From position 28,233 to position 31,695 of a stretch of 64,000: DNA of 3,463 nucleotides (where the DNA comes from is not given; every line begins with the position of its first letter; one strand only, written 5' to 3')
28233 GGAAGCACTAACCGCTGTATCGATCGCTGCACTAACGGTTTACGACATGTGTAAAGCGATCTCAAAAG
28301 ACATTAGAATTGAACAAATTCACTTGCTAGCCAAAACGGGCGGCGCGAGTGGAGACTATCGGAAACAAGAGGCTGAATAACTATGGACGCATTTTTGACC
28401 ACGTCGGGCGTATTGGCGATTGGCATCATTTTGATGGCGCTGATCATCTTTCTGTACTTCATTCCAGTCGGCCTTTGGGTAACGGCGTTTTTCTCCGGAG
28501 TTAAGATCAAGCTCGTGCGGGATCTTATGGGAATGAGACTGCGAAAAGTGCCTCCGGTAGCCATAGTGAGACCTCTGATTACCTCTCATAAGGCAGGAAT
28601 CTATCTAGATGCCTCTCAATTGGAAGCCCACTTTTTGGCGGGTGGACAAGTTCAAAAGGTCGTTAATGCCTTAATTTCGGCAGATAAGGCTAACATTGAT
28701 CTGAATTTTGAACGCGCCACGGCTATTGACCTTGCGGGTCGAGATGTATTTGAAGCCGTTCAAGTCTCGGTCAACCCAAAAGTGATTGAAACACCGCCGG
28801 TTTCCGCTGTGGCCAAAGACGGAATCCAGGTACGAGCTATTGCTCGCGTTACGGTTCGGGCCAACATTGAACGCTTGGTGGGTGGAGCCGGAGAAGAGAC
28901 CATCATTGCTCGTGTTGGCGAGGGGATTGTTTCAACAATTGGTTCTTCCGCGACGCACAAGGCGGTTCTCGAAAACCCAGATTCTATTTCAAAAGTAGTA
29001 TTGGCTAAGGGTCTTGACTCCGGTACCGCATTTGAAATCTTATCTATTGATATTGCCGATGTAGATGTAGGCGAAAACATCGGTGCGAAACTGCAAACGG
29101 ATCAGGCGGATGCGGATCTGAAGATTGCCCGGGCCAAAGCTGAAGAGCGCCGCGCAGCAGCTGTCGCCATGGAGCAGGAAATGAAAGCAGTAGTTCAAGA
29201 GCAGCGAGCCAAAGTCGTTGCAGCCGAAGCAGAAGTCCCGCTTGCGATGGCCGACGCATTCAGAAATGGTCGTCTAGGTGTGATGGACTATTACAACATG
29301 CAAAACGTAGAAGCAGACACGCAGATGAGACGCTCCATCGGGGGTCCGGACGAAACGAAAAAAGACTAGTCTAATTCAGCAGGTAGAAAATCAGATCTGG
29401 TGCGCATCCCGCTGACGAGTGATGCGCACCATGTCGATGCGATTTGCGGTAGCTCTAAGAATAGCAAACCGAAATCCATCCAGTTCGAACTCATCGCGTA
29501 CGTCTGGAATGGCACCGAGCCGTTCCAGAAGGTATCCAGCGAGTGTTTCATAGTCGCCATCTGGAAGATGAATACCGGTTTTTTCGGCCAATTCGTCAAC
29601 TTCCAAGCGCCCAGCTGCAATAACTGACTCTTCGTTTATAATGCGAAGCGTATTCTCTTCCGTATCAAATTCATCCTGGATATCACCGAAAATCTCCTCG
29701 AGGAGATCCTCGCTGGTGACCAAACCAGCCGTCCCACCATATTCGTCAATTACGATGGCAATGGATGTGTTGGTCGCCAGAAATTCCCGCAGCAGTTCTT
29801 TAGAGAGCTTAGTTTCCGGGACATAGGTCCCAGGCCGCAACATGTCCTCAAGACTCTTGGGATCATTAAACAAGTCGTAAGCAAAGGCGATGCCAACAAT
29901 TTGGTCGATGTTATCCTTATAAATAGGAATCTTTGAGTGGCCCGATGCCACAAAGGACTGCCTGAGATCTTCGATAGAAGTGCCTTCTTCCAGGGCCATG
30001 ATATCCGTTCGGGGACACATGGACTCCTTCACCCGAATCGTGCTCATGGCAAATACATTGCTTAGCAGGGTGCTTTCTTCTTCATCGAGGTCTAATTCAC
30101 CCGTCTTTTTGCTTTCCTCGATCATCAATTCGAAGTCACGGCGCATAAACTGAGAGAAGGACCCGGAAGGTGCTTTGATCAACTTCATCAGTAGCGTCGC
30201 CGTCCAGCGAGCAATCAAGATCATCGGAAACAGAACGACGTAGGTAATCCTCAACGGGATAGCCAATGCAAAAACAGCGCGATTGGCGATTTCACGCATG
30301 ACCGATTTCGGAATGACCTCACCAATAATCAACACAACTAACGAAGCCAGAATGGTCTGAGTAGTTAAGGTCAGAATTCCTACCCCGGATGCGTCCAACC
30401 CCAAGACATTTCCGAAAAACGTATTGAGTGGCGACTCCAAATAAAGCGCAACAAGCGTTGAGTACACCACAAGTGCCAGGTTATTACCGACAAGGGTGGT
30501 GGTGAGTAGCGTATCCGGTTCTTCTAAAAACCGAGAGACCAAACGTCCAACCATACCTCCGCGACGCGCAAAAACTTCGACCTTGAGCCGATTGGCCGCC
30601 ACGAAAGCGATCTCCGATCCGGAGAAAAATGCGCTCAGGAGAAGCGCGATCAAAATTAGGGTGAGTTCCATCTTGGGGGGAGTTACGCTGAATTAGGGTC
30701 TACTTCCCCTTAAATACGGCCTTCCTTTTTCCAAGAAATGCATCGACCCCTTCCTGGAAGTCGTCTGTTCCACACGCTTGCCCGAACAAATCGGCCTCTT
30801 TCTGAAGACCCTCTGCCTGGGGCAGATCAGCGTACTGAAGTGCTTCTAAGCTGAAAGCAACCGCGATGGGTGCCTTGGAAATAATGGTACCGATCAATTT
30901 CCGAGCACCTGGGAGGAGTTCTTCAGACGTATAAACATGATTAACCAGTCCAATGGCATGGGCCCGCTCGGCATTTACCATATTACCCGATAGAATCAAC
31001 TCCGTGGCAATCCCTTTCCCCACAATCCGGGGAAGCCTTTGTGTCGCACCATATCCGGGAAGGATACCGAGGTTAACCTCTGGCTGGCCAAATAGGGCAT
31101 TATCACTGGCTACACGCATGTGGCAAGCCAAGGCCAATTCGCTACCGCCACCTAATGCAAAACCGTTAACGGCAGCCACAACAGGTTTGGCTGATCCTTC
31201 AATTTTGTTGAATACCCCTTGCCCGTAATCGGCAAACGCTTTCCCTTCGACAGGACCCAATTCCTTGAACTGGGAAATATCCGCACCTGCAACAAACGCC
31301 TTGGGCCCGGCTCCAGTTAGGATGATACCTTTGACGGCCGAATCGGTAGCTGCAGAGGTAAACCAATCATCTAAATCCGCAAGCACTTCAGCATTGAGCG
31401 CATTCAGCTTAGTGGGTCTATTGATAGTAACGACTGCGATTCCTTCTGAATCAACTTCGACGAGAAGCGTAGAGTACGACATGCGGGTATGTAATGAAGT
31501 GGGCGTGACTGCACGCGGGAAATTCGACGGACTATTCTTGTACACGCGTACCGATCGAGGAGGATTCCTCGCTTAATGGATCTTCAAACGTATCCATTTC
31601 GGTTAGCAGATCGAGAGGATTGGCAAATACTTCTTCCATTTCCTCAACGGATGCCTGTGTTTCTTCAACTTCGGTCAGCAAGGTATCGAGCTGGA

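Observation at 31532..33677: Three-gene bacterial ESCRT-III (PspA) operon with non-canonical partners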

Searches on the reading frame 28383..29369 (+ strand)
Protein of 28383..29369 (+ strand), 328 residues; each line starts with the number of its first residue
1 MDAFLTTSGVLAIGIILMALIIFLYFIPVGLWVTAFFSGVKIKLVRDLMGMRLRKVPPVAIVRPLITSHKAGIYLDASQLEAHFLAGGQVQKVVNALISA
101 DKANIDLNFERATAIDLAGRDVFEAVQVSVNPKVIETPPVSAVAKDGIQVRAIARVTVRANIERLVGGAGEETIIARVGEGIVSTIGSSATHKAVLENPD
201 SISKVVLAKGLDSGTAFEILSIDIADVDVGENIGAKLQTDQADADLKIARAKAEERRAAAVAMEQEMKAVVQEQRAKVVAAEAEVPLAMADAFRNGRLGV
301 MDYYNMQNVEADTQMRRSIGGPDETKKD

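Call 3: search_protein_families(library=pfam, proteins=[window:28383-29369:+], max_evalue=0.1)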
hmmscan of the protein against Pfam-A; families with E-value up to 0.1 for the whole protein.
window:28383-29369:+ (328 aa): 2 families
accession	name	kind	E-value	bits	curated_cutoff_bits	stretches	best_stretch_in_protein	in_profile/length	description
PF12127.13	FloA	-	1.1e-159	531.1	34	1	11-322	3-313/314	Flotillin-like protein FloA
PF02403.27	Seryl_tRNA_N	-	0.064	13.9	28.2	0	193-285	5-97/108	Seryl-tRNA synthetase N-terminal domain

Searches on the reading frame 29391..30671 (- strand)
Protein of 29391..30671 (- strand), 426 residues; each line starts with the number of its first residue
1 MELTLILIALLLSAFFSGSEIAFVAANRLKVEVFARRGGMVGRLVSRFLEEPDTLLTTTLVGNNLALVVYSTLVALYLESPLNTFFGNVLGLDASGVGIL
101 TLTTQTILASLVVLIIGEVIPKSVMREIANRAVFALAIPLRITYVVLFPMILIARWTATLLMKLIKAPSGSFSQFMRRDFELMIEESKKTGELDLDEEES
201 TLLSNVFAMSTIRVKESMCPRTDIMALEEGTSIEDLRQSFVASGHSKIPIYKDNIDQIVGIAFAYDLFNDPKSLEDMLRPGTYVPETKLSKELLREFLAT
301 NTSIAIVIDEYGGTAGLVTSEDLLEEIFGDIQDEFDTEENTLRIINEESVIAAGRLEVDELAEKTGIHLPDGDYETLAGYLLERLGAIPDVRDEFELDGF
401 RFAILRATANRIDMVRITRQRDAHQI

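Call 3: search_protein_families(library=pfam, proteins=[window:29391-30671:-], max_evalue=0.1)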
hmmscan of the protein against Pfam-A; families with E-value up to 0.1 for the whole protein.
window:29391-30671:- (426 aa): 3 families
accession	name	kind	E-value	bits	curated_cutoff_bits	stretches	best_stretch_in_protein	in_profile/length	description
PF01595.25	CNNM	-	2.4e-33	115.8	28.4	1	5-197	2-181/181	Cyclin M transmembrane N-terminal domain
PF03471.22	CorC_HlyC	-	9e-22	77.3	27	1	345-420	3-80/81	Transporter associated domain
PF00571.33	CBS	-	1.1e-09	38.9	24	2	277-328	5-56/57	CBS domain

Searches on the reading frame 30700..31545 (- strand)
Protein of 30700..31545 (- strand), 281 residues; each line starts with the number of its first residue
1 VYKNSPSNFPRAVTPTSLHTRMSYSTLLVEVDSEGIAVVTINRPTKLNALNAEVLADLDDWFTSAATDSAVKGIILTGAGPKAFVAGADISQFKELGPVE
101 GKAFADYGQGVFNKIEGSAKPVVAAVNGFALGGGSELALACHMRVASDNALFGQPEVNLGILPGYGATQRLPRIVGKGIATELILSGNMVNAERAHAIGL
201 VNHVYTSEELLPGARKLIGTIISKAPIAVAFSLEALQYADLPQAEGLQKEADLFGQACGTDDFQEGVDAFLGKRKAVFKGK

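Call 3: search_protein_families(library=pfam, proteins=[window:30700-31545:-], max_evalue=0.1)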
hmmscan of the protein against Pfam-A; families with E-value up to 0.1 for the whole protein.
window:30700-31545:- (281 aa): 2 families
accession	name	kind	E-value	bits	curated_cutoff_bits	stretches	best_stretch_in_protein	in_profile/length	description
PF00378.25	ECH_1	-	1.3e-63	215.1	27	1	33-280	3-250/251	Enoyl-CoA hydratase/isomerase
PF16113.10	ECH_2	-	7e-42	144.6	27.2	2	37-210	2-177/335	Enoyl-CoA hydratase/isomerase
